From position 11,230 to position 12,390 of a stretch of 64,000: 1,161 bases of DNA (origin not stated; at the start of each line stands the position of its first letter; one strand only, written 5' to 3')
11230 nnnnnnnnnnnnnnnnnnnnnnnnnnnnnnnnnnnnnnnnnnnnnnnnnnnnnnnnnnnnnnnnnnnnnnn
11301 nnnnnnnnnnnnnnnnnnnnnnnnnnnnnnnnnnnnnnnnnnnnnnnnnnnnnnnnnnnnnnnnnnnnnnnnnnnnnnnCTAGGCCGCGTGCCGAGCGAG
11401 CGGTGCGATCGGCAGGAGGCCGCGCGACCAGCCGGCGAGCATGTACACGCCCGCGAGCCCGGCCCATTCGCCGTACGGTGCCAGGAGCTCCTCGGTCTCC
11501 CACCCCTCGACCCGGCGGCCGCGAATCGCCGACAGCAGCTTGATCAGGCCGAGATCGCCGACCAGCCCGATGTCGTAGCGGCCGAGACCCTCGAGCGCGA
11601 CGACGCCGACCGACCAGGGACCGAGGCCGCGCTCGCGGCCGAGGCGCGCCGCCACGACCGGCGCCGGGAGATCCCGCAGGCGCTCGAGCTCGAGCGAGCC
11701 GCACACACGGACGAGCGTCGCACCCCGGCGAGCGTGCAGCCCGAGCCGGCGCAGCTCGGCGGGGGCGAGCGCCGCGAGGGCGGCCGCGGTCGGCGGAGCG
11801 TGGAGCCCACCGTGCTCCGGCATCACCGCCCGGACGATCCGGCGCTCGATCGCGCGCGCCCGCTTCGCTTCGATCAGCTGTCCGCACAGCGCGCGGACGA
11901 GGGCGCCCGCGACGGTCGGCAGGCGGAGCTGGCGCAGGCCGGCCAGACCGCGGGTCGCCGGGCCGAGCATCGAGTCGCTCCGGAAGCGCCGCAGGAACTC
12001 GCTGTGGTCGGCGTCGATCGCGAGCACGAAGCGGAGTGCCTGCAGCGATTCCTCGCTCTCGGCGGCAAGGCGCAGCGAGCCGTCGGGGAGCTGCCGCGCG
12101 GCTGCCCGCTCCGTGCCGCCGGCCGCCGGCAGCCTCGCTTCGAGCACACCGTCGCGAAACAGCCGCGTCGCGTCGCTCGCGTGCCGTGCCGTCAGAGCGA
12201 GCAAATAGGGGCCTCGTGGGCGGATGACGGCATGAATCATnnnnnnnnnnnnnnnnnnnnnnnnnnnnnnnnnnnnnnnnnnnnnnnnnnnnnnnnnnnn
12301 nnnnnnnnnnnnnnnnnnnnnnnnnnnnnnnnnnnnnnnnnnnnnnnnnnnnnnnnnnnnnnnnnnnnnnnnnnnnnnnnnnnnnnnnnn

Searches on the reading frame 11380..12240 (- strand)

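Call 41: search_protein_families(library=pfam, max_evalue=0.001, proteins=[window:11380-12240:-])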
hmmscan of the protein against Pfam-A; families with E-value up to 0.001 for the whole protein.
window:11380-12240:- (286 aa): 1 family
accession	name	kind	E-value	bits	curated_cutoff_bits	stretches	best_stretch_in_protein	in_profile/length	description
PF00730.31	HhH-GPD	-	0.00026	21.7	26.2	1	115-241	1-88/108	HhH-GPD superfamily base excision DNA repair protein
